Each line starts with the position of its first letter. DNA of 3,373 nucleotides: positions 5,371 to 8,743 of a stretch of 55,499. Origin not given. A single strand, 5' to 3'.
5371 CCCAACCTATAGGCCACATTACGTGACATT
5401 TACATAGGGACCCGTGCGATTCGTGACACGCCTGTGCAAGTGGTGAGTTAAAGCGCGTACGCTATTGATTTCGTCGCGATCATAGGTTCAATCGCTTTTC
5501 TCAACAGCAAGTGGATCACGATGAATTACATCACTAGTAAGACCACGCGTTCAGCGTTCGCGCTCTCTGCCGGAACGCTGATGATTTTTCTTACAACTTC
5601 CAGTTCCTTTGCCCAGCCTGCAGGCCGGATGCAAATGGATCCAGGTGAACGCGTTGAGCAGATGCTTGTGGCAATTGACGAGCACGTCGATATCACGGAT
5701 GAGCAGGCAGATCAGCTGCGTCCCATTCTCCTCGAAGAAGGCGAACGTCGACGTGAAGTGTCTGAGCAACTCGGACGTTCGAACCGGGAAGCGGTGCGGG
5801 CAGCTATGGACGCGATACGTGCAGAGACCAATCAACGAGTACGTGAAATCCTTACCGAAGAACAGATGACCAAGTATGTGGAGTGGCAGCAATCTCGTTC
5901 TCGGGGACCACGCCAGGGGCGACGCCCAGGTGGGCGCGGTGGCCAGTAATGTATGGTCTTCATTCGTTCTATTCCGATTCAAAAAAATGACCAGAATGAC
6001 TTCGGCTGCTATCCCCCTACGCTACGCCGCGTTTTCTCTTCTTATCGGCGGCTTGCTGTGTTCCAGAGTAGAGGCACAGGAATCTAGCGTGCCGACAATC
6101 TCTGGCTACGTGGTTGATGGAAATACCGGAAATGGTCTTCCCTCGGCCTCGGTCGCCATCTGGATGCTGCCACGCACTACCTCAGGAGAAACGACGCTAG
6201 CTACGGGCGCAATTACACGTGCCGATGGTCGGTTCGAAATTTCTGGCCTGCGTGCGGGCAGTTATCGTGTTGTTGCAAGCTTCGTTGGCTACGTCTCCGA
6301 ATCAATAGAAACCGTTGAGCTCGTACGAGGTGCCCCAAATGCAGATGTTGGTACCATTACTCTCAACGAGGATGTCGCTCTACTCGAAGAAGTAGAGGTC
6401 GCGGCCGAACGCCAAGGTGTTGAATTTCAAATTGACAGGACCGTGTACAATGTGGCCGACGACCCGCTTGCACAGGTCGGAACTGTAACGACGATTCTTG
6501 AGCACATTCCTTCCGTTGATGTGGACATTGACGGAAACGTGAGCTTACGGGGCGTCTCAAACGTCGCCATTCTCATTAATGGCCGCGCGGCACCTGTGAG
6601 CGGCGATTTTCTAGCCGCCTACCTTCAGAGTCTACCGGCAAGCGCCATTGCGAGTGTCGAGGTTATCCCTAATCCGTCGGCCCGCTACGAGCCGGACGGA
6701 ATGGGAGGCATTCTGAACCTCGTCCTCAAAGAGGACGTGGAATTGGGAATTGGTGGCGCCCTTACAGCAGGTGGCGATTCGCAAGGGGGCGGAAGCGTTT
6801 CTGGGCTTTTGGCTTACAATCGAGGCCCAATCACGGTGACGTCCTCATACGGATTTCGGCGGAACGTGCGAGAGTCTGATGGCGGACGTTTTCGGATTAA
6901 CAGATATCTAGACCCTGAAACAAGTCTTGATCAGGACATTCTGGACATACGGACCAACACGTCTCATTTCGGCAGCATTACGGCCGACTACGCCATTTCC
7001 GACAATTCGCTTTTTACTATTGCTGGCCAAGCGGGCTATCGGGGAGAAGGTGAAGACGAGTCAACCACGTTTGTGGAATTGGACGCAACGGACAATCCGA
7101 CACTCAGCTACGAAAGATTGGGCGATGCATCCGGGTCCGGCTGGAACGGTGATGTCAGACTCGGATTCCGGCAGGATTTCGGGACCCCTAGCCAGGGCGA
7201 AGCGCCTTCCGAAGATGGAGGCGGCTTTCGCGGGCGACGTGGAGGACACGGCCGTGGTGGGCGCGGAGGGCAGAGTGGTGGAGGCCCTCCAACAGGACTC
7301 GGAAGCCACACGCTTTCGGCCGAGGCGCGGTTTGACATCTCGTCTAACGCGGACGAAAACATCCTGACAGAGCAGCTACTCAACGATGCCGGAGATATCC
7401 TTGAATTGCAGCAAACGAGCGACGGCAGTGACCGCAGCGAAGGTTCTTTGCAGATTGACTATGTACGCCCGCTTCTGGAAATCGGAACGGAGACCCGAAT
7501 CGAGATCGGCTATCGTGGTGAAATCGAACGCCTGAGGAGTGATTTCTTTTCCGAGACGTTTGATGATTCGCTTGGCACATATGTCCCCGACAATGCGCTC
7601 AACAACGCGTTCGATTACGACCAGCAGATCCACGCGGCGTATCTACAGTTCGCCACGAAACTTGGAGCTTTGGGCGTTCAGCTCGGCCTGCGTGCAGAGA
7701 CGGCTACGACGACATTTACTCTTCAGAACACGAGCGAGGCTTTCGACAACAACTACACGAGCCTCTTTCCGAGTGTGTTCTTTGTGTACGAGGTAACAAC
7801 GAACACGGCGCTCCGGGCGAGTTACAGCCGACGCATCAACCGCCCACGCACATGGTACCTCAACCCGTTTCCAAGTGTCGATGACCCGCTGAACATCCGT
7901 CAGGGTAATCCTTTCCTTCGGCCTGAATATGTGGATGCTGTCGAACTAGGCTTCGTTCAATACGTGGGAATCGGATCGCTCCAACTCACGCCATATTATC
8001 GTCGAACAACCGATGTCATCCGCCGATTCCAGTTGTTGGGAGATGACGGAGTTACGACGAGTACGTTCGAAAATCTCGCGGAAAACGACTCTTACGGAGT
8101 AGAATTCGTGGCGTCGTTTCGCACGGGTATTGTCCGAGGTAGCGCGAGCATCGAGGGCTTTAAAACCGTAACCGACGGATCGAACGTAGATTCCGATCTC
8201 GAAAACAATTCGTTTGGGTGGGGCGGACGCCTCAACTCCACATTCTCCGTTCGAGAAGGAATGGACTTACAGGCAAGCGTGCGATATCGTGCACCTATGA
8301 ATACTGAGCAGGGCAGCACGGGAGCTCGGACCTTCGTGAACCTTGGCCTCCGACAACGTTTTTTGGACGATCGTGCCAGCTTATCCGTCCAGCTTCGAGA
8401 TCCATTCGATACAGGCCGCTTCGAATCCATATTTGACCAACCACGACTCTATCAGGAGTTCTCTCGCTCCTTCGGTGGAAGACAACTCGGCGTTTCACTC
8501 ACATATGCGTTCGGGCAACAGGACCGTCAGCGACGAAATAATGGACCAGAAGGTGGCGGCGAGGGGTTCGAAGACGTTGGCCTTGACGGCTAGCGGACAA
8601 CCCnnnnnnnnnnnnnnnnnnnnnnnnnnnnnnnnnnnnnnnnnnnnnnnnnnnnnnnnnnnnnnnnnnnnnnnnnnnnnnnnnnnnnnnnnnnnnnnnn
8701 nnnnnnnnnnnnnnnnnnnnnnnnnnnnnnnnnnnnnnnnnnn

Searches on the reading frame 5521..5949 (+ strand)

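Call 20: search_protein_families(library=pfam, proteins=[window:5521-5949:+], max_evalue=0.01)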
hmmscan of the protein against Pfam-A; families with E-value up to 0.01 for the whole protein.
window:5521-5949:+ (142 aa): 0 families

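Call 59: search_protein_families(library=ncbifam, proteins=[window:5521-5949:+], max_evalue=0.001)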
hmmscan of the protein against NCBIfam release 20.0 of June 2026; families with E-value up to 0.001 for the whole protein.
window:5521-5949:+ (142 aa): 2 families
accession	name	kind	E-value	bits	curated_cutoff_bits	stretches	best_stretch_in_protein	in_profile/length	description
NF009391.0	PRK12750.1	equivalog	2.9e-05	24.1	148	0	15-102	9-93/170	CpxP family protein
NF007769.1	PRK10455.1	equivalog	0.00087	19.6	174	0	1-81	1-82/160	ATP-independent periplasmic protein-refolding chaperone Spy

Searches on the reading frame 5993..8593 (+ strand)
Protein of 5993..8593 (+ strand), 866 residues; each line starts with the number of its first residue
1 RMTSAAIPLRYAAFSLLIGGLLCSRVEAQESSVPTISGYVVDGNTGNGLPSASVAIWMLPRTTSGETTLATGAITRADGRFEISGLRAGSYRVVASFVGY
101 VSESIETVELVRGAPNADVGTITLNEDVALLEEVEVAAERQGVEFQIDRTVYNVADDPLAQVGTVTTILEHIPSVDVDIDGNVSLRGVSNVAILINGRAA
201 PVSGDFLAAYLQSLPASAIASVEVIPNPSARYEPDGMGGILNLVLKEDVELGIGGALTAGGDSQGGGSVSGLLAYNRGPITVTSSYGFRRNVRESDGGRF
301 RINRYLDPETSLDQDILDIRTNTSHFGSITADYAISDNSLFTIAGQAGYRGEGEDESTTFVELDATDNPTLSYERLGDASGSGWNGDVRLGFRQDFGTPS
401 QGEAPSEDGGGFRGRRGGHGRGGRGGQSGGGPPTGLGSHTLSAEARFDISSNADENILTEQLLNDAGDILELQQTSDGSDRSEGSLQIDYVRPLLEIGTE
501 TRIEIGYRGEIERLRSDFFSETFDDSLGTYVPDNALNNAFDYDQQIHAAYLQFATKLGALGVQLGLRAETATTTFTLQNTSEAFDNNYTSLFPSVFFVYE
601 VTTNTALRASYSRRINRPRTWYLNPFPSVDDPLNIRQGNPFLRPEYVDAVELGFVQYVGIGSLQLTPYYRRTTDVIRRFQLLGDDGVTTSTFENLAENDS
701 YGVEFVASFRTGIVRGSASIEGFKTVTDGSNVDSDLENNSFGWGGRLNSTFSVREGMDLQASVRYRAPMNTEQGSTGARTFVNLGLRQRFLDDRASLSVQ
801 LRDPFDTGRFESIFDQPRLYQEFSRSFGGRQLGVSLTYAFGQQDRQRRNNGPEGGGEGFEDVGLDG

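Call 20: search_protein_families(library=pfam, proteins=[window:5993-8593:+], max_evalue=0.01)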
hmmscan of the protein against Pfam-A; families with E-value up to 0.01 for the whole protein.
window:5993-8593:+ (866 aa): 4 families
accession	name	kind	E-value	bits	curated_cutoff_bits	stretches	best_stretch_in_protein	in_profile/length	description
PF14905.12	OMP_b-brl_3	-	4.2e-99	332.8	27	1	439-838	8-408/408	Outer membrane protein beta-barrel family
PF00593.30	TonB_dep_Rec_b-barrel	-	1.1e-24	88.6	27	1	464-798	101-432/436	TonB dependent receptor-like, beta-barrel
PF13620.12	CarboxypepD_reg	-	1.4e-12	48.2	32.3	1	35-124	1-81/82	Carboxypeptidase regulatory-like domain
PF13715.12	CarbopepD_reg_2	-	7.5e-10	39.2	32.2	1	36-136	1-88/88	CarboxypepD_reg-like domain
